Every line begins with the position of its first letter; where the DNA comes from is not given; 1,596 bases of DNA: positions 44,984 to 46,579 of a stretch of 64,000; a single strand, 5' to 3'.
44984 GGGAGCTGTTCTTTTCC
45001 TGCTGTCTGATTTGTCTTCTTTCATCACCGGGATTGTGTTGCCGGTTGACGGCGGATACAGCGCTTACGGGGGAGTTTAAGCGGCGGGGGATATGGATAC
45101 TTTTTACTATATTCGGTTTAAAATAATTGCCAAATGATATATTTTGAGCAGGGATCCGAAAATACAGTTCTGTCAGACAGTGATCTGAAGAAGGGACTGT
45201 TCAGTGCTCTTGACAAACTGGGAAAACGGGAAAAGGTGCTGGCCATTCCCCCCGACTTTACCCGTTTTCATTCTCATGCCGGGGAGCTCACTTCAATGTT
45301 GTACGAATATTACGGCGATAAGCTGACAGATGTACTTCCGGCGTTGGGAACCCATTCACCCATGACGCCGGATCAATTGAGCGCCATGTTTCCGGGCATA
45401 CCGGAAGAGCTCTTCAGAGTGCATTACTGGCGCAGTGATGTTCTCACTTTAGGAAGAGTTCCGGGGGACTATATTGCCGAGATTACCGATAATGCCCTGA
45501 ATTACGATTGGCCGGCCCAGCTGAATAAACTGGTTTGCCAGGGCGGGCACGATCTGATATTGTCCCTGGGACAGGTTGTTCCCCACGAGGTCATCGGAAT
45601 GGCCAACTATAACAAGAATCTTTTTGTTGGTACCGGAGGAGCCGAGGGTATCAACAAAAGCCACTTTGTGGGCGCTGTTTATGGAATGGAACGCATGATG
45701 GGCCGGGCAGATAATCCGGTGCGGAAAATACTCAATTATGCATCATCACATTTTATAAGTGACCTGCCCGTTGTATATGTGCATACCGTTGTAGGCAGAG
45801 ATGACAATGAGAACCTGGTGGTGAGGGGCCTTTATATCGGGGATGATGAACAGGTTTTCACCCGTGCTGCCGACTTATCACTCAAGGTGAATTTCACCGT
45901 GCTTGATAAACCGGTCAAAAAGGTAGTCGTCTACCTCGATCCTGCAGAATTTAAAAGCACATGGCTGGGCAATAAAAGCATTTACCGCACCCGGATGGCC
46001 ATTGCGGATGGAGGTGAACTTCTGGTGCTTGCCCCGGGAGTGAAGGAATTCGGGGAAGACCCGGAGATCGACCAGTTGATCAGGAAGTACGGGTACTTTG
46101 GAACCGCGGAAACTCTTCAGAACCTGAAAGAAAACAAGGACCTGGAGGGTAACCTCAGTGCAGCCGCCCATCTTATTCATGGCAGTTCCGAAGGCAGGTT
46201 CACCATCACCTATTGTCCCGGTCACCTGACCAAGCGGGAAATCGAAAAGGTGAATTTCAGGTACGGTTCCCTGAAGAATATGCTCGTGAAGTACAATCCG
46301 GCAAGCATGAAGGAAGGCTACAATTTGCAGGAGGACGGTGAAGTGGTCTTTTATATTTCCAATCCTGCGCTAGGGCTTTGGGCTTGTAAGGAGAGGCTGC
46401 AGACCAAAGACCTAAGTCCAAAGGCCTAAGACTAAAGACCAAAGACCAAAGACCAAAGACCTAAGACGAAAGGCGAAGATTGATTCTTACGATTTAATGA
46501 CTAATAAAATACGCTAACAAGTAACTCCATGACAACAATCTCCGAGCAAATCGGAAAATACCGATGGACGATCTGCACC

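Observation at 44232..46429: LarA-like (nickel-pincer racemase family) gene embedded in a hexuronate operon that lacks uxuA/uxaA/uxaB in this window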

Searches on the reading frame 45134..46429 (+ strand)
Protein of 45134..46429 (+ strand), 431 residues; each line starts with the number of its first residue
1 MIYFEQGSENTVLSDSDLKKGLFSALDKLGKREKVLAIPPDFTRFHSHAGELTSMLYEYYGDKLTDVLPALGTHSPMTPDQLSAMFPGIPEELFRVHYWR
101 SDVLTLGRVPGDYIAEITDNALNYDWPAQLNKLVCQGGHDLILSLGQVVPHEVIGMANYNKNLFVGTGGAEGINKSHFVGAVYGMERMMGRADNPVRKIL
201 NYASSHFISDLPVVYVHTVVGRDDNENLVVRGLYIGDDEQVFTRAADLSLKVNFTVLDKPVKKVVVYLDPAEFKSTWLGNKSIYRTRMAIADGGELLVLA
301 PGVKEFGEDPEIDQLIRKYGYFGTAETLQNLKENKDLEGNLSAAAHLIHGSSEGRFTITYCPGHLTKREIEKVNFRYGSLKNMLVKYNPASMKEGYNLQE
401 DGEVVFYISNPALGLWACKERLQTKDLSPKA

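Call 3: search_protein_families(library=pfam, proteins=[window:45134-46429:+])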
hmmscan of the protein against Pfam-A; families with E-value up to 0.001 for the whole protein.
window:45134-46429:+ (431 aa): 1 family
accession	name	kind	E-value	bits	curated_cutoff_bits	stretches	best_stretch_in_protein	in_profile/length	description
PF09861.14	Lar_N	-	3.9e-06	26.6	23.3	1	29-179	50-194/204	Lactate racemase N-terminal domain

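Call 4: search_protein_families(library=ncbifam, proteins=[window:45134-46429:+])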
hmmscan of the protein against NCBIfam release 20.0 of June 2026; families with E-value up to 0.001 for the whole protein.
window:45134-46429:+ (431 aa): 3 families
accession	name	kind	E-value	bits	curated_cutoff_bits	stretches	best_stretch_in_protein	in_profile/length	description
NF052594.1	NPN_18_hexonate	equivalog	8e-199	660.5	500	1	10-417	2-410/411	nickel-dependent putative hexonate epimerase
NF052593.1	NPN_racem_MAR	equivalog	5.5e-07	28.5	500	1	33-308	59-320/415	nickel-dependent malate racemase, LarAH6 family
NF052595.1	NPN_LarAH5_MAR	equivalog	3.4e-05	23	462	1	127-300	147-311/415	nickel-dependent malate racemase, LarAH5 family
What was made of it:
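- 45134..46429 (+): LarA homolog of group 18: predicted nickel-pincer-nucleotide-dependent hexonate 2-epimerase. NF052594, 660.5 bits against a cut-off of 500 (call 4).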

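Call 8: search_solved_structures(query=window:45134-46429:+, max_evalue=10, show_alignments=2)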
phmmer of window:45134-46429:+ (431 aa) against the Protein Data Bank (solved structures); distinct sequences matched with E-value up to 10: 28.
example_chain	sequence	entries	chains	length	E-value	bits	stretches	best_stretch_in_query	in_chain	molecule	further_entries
4nar_A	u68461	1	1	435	1.7e-37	132.5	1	11-356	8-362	Putative uronate isomerase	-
5w2j_A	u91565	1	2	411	0.075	15.1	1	10-76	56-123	Glutaminase kidney isoform, mitochondrial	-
5uqe_A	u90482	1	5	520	0.091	14.8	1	10-76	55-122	Glutaminase kidney isoform, mitochondrial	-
3ss3_A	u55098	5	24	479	0.11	14.5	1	10-76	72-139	Glutaminase C | Glutaminase kidney isoform, mitochondrial | Isoform 2 of Glutaminase kidney isoform, mitochondrial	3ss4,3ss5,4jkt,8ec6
8ima_A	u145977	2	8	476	0.11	14.5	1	10-76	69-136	Glutaminase kidney isoform, mitochondrial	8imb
8bsl_A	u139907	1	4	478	0.11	14.4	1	10-76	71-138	Glutaminase kidney isoform, mitochondrial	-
7rgg_A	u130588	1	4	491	0.12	14.4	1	10-76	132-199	Glutaminase kidney isoform, mitochondrial 68 kDa chain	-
6ul9_A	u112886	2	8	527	0.14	14.1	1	10-76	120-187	Glutaminase kidney isoform, mitochondrial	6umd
5d3o_A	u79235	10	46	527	0.15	14.1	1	10-76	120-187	Glutaminase kidney isoform, mitochondrial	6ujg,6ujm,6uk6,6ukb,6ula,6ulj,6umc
5wj6_B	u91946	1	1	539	0.15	14.1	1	10-76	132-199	Glutaminase kidney isoform, mitochondrial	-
8jub_A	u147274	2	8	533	0.15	14.1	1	10-76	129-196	Glutaminase kidney isoform, mitochondrial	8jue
3unw_A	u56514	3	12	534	0.15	14.1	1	10-76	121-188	Glutaminase kidney isoform, mitochondrial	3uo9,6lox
5fi2_A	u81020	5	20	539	0.15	14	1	10-76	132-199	Glutaminase kidney isoform, mitochondrial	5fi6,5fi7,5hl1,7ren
7sbm_A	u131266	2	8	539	0.15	14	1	10-76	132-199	Isoform 3 of Glutaminase kidney isoform, mitochondrial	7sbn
5i94_A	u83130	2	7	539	0.15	14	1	10-76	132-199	Glutaminase kidney isoform, mitochondrial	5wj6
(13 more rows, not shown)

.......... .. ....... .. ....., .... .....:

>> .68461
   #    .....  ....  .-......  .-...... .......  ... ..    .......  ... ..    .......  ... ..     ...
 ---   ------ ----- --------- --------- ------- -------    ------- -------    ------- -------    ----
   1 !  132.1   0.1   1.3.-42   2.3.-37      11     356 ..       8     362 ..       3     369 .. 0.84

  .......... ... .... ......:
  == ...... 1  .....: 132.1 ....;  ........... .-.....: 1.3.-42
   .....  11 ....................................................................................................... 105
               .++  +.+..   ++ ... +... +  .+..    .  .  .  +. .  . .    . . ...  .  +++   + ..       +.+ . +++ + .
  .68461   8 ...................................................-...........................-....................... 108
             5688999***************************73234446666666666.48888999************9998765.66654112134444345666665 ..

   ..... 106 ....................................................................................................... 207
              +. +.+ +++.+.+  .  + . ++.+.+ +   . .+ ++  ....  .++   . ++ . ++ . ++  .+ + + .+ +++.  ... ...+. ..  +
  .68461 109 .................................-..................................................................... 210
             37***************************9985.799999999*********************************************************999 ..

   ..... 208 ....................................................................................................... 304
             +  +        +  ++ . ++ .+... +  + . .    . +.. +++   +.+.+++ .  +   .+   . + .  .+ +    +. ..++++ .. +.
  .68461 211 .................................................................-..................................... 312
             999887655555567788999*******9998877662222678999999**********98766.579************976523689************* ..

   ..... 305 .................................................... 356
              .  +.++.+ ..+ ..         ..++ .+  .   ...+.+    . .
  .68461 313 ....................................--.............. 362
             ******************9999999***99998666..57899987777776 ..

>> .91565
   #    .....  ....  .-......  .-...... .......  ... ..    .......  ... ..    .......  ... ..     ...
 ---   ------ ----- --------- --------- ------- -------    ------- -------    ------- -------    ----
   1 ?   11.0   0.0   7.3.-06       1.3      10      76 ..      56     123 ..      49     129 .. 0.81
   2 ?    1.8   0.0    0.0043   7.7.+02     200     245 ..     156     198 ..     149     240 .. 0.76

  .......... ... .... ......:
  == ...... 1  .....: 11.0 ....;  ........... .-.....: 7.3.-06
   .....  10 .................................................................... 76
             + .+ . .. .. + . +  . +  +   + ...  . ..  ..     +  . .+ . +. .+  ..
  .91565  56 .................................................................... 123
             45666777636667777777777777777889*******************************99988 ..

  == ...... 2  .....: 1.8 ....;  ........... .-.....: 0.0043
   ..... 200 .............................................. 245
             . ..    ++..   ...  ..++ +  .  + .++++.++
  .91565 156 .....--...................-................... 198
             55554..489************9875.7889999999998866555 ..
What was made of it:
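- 45134..46429 (+): PDB 4NAR (GntE2), E 1.7e-37 (call 8).
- The closest solved structure is 4NAR, T. maritima TM0442/GntE2 (call 8).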

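Call 13: find_encoding_contigs(protein=window:45134-46429:+, flank=10000, max_places=6)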
Protein window:45134-46429:+ (431 aa): no gene with exactly this product is on record in the collection.
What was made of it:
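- Tried and rejected: It failed: the protein is not on record (call 13).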

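Call 17: find_homologous_proteins(query=window:45134-46429:+, max_evalue=1e-10)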
Query window:45134-46429:+ (431 aa): 8000 proteins with E <= 1e-10 among 8000 candidates; the best 120 are listed.
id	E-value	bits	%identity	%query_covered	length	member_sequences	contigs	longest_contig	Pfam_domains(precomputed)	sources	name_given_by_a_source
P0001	2.0e-293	991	100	100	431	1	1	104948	PF09861.15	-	-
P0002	8.9e-283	956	98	98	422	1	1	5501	PF09861.15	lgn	-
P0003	3.2e-282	954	98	98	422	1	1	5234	PF09861.15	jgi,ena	-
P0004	1.6e-281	951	98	98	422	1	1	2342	PF09861.15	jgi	jgi:nickel-dependent lactate racemase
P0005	4.8e-281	950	97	98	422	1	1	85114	PF09861.15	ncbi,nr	ncbi:MAG: DUF2088 domain-containing protein [Bacteroidales bacterium]|nr:DUF2088 domain-containing p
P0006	2.9e-280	947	97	98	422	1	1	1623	PF09861.15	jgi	jgi:nickel-dependent lactate racemase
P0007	1.0e-275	932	95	98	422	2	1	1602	PF09861.15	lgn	-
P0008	3.5e-274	927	95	98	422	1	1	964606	-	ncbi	-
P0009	1.9e-272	922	93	98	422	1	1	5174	PF09861.15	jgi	jgi:nickel-dependent lactate racemase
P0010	1.6e-251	853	86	98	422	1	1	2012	PF09861.15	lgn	-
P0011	9.1e-250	847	85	98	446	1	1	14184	PF09861.15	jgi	jgi:nickel-dependent lactate racemase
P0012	1.5e-249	846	85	98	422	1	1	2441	PF09861.15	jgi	-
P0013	2.1e-248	842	85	98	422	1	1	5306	PF09861.15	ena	-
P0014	2.7e-240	816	82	98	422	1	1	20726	PF09861.15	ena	-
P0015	2.8e-240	816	82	98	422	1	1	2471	PF09861.15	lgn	-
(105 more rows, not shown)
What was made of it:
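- Checked: More than 8000 homologs were scored, and the best 120 are all at least 71% identical (call 17).
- Many database entries name its homologs 'nickel-dependent lactate racemase' or 'DUF2088' (call 17).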

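Call 19: find_related_loci(query=A1, collection=genome_contigs, flank=10000)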
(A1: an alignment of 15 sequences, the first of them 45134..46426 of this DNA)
Query A1 (431 aa) in genome_contigs; peptide patterns used: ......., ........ (x = any residue, [..] = any of these).
600 stretches matched a pattern (row limit reached: there are more); 585 encode a relative of the query (tblastn E <= 1e-3); the best 80 are kept; 80 distinct loci.
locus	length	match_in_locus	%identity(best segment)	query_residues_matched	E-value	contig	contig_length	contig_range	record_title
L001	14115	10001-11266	78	1-422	0e+0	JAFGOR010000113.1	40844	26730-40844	MAG: Bacteroidales bacterium isolate Zod_Metabat.64 k87_3884832, whole genome shotgun sequence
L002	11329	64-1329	78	1-422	0e+0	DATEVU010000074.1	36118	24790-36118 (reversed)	MAG TPA_asm: Bacteroidales bacterium isolate SMAG_U8375 k141_720084, whole genome shotgun sequence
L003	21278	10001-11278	75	1-426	0e+0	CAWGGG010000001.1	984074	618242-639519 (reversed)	MAG: uncultured Bacteroidales bacterium isolate MFD02979.bin.1.62 genome assembly, contig: contig_26867, whole genome sh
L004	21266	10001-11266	72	1-422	0e+0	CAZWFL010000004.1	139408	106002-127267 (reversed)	MAG TPA_asm: uncultured Rikenellaceae bacterium isolate SRP241326_co4_176 genome assembly, contig: NODE_176_length_13940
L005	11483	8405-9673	70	1-423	0e+0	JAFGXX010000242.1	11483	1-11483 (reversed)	MAG: Bacteroidales bacterium isolate ZodW_Metabat.7 k87_17360285, whole genome shotgun sequence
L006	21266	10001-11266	69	1-422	0e+0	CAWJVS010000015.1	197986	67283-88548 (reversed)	MAG: uncultured Bacteroidales bacterium isolate MFD04716.bin.2.78 genome assembly, contig: contig_18220, whole genome sh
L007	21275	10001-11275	70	1-425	0e+0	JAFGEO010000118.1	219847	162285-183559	MAG: Bacteroidales bacterium isolate Zod_Metabat.1236 k87_9537678, whole genome shotgun sequence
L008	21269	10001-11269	70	1-423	0e+0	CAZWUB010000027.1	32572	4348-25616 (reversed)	MAG TPA_asm: uncultured Rikenellaceae bacterium isolate SRP192927_co6_466 genome assembly, contig: NODE_2418_length_3257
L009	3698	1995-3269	69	1-425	0e+0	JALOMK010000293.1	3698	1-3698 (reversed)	MAG: Bacteroidales bacterium isolate Prado049 scaffold_65635, whole genome shotgun sequence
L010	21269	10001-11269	70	1-423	0e+0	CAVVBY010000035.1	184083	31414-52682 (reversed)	MAG: uncultured Bacteroidales bacterium isolate MFD02809.bin.2.102 genome assembly, contig: contig_93791, whole genome s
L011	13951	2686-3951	69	1-422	0e+0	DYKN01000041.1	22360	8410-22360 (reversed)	MAG TPA_asm: Rikenella microfusus isolate SulCav_AS07-7_39_23 SulCav_AS07_7_2263_length_22360_cov_12_100919, whole genom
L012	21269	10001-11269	70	1-423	0e+0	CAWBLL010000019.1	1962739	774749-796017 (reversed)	MAG: uncultured Bacteroidales bacterium isolate MFD02416.bin.1.315 genome assembly, contig: contig_5968, whole genome sh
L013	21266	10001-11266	70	1-422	0e+0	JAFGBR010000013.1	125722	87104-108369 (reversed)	MAG: Marinilabiliaceae bacterium isolate Zod_Metabat.1042 k87_1747297, whole genome shotgun sequence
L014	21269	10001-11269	68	1-423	0e+0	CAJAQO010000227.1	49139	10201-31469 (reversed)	MAG: uncultured Verrucomicrobia subdivision 3 bacterium isolate B-2_bin-237 genome assembly, contig: bin-237:227/335, wh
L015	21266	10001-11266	69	1-422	0e+0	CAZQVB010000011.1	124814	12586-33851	MAG TPA_asm: uncultured Roseivirgaceae bacterium isolate SRP063590_co1_14 genome assembly, contig: NODE_137_length_12481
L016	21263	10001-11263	70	1-422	0e+0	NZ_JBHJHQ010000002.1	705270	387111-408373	Saccharicrinis sp. FJH62 FJH62_scaffold2, whole genome shotgun sequence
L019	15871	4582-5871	68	1-430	0e+0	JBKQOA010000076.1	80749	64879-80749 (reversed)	MAG: Limisphaerales bacterium isolate LASCr2D2E2F__bin_97 LASCr2D2E2F_000000169903, whole genome shotgun sequence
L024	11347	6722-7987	67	1-422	0e+0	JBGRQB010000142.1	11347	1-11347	MAG: Rhodothermaceae bacterium isolate MAG8-C28 MAG_Ocu_8_all_I20_260, whole genome shotgun sequence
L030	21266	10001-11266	68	1-422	0e+0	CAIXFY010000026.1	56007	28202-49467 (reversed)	MAG: uncultured Verrucomicrobia subdivision 3 bacterium isolate VK1_bin-0319 genome assembly, contig: bin-0319:26/85, wh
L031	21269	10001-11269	66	1-423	0e+0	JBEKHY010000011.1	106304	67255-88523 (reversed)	MAG: Verrucomicrobiota bacterium isolate SPRUCE 288 SPRUCE_288_11, whole genome shotgun sequence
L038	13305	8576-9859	66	1-423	0e+0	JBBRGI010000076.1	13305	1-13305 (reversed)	MAG: Bacteroidales bacterium isolate Co_metawrap_2613 Cmw_2613_k141_5208302_length_13305_cov_49.0000, whole genome shotg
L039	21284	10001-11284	66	1-423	0e+0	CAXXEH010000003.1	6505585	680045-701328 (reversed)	MAG: Prolixibacteraceae bacterium isolate 21914d8d-2520-4789-97d1-870cefad7186 genome assembly, contig: contig_3, whole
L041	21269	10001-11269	66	1-423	0e+0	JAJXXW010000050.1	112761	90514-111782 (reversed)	MAG: bacterium isolate BP6.bin43 NODE_257_length_112761_cov_4.186791, whole genome shotgun sequence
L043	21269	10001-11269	66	1-423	0e+0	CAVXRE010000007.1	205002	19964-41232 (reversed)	MAG: uncultured Verrucomicrobiae bacterium isolate MFD01223.bin.1.112 genome assembly, contig: contig_20656, whole genom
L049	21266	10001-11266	65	1-422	0e+0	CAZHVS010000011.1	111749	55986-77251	MAG TPA_asm: uncultured Ignavibacteriaceae bacterium isolate binchicken_co20_231 genome assembly, contig: NODE_461_lengt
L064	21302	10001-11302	65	1-429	0e+0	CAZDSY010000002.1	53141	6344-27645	MAG TPA_asm: uncultured Paludibacter sp. isolate binchicken_co43_254 genome assembly, contig: NODE_785_length_53141_cov_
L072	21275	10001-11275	64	1-425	0e+0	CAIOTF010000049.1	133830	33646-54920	MAG: uncultured Ignavibacteriae bacterium isolate KTt_bin-1621 genome assembly, contig: bin-1621:49/54, whole genome sho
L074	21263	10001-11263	65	2-423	0e+0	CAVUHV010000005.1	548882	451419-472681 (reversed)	MAG: uncultured Acidobacteriaceae bacterium isolate MFD02248.bin.1.96 genome assembly, contig: contig_56455, whole genom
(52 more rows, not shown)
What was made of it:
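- Checked: At least 585 species genomes hold a relative (call 19).
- Tried and rejected: The genome-wide search for uxuA, gnd and larBCE was therefore impossible, and the single genome_contigs scan went to the context survey (call 19).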
